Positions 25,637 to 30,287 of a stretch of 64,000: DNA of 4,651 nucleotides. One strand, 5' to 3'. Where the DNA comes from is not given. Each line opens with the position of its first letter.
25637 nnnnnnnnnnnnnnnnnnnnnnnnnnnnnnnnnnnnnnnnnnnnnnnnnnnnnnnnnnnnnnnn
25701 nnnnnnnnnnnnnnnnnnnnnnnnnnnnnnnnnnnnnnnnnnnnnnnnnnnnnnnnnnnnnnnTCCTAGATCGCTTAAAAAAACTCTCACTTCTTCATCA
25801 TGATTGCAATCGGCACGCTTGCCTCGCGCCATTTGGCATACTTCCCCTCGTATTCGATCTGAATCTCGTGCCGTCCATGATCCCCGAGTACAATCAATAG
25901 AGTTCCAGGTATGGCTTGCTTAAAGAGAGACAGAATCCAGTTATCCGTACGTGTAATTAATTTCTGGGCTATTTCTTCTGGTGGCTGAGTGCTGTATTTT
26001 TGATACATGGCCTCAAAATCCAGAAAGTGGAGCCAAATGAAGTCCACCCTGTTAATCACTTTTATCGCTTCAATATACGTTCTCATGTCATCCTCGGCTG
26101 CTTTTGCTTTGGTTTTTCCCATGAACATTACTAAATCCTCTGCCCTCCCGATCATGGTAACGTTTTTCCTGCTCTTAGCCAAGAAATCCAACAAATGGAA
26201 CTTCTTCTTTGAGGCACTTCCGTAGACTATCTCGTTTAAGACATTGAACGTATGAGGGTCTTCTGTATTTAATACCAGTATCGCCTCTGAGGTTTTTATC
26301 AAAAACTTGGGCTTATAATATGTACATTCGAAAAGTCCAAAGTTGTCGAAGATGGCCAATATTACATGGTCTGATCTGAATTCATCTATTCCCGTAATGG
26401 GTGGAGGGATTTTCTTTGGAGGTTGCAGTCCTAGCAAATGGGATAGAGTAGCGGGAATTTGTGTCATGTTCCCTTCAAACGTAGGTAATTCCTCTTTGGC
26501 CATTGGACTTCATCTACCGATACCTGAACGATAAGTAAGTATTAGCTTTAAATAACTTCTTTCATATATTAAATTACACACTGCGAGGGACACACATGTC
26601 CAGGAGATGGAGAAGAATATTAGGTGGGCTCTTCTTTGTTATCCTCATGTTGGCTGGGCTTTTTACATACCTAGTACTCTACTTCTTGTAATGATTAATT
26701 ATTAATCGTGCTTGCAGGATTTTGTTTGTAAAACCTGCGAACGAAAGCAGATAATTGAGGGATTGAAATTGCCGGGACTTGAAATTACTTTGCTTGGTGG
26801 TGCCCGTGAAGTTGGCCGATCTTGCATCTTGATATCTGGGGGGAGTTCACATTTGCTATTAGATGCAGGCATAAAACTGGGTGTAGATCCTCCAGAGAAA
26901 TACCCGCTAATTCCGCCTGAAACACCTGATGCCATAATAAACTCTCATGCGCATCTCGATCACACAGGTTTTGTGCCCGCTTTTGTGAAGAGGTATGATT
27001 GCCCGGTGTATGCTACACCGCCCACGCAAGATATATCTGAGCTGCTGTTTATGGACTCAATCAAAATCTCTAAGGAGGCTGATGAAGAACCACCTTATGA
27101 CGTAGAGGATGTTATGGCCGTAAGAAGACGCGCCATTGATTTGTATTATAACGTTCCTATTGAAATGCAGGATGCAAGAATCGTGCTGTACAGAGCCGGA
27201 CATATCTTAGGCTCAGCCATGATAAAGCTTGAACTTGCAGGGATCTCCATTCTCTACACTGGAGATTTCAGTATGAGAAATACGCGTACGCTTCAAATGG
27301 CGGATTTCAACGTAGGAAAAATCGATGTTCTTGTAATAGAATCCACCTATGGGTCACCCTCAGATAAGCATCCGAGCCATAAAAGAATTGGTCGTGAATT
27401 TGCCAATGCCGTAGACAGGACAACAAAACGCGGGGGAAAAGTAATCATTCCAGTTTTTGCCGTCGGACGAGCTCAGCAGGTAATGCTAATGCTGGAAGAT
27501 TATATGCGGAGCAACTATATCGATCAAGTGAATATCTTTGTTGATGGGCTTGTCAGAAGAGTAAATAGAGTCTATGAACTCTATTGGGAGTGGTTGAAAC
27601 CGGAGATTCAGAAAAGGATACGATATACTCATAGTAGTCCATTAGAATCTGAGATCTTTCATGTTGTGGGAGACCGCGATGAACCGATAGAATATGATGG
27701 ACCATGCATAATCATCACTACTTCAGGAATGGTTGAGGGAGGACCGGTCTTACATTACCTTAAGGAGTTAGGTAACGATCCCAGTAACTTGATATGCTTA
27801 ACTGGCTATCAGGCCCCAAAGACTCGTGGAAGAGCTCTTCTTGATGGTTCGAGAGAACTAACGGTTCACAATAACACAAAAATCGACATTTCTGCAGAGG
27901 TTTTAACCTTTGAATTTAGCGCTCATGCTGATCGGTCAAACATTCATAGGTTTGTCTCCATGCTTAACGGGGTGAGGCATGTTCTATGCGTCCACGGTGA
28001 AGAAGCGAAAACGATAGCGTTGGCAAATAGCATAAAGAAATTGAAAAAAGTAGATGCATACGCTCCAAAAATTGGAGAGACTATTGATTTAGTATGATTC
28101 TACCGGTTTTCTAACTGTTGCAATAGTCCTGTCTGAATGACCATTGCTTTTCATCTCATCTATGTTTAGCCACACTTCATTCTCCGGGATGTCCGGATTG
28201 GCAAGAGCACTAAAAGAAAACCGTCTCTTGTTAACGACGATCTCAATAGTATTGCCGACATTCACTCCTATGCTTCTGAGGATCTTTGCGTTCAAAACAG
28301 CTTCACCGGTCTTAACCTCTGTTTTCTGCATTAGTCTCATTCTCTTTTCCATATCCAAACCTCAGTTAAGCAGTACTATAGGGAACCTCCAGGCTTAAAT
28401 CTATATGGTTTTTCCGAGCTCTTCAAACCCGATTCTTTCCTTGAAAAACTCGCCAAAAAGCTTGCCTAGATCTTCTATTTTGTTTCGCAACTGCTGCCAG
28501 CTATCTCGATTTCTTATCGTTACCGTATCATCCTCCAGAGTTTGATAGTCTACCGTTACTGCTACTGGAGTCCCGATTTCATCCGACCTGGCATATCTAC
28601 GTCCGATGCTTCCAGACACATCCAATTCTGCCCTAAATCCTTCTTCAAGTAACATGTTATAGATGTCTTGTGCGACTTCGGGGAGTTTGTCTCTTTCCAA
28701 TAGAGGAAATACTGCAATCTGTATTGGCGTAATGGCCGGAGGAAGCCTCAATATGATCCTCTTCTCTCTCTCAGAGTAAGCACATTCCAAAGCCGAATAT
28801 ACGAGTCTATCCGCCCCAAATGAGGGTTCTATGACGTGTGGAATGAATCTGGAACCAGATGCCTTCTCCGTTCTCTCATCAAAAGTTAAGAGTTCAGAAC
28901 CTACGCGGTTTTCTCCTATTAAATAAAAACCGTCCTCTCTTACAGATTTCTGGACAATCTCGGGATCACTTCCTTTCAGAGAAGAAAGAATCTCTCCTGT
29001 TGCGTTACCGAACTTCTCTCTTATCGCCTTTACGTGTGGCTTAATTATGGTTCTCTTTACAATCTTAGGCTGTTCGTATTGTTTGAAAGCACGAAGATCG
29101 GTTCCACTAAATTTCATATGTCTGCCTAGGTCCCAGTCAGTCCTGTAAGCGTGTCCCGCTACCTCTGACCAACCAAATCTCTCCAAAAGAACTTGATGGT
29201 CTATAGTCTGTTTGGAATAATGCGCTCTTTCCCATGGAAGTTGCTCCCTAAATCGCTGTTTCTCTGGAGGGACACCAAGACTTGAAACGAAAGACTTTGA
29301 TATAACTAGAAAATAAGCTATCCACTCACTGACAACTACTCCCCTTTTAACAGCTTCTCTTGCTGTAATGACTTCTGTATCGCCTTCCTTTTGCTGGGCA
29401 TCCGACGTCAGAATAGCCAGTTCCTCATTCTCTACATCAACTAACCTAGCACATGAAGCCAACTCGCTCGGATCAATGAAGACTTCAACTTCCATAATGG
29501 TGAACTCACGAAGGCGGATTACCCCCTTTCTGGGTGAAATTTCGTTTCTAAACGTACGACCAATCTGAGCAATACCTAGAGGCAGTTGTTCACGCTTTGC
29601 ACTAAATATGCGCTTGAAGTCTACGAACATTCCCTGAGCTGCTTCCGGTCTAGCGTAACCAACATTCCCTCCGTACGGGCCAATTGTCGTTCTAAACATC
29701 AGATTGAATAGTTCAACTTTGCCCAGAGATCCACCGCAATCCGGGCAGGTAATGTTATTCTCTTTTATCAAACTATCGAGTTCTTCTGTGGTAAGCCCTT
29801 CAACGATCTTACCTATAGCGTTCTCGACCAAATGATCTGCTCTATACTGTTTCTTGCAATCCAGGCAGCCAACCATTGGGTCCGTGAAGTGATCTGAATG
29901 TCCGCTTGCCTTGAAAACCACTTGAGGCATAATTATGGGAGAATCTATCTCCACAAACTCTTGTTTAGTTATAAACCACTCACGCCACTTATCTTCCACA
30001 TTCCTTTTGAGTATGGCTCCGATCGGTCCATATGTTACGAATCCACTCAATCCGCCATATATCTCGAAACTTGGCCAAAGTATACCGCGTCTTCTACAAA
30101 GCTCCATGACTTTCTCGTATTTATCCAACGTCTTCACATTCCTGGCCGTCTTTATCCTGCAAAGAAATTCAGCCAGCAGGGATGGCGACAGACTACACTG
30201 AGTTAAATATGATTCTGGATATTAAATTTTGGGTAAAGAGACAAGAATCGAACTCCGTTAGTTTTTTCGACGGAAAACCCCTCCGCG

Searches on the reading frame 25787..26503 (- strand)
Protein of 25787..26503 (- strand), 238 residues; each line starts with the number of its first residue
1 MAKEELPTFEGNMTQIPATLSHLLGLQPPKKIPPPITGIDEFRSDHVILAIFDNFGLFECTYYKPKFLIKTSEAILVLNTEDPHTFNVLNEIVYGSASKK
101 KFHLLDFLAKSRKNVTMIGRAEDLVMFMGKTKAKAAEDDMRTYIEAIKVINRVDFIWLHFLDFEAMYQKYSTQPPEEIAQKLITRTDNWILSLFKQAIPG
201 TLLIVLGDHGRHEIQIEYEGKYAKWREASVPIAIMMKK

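Call 16: search_protein_families(library=pfam, proteins=[window:25787-26503:-], max_evalue=0.001)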
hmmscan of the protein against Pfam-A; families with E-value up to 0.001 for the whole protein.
window:25787-26503:- (238 aa): 0 families

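Call 85: search_protein_families(library=pfam, proteins=[window:25787-26503:-], max_evalue=1)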
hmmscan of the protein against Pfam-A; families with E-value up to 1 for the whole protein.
window:25787-26503:- (238 aa): 2 families
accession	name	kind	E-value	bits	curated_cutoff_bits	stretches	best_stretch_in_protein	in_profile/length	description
PF01676.23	Metalloenzyme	-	0.011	15.7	24.3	1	131-235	122-221/252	Metalloenzyme superfamily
PF01663.27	Phosphodiest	-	0.017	15.1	23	1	136-215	157-225/342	Type I phosphodiesterase / nucleotide pyrophosphatase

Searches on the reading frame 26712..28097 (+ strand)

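Call 16: search_protein_families(library=pfam, proteins=[window:26712-28097:+], max_evalue=0.001)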
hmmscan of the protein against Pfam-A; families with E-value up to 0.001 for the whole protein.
window:26712-28097:+ (461 aa): 6 families
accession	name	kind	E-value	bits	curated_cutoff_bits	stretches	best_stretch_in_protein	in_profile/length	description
PF10996.14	Beta-Casp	-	4.6e-28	98.6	27.7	1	254-376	1-120/120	Beta-Casp domain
PF00753.33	Lactamase_B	-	7.8e-14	52.5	22.7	1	34-188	4-152/196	Metallo-beta-lactamase superfamily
PF07521.17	RMMBL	-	1.9e-12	47.4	21.6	1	391-452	2-63/63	Zn-dependent metallo-hydrolase RNA specificity domain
PF16661.11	Lactamase_B_6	-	4.1e-10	39.8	27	1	69-200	33-176/193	Metallo-beta-lactamase superfamily domain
PF12706.13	Lactamase_B_2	-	5.2e-07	29.9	27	1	48-237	3-190/200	Beta-lactamase superfamily domain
PF13483.12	Lactamase_B_3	-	0.00015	22.2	24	0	43-85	6-50/160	Beta-lactamase superfamily domain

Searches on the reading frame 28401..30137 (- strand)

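Call 16: search_protein_families(library=pfam, proteins=[window:28401-30137:-], max_evalue=0.001)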
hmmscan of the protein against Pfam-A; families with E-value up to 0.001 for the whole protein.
window:28401-30137:- (578 aa): 2 families
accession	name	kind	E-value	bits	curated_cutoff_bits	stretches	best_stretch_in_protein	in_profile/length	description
PF03129.25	HGTP_anticodon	-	4.1e-21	75.4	21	1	473-559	1-89/94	Anticodon binding domain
PF00587.30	tRNA-synt_2b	-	6.7e-09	36.5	29.3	1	178-228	25-78/179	tRNA synthetase class II core domain (G, H, P, S and T)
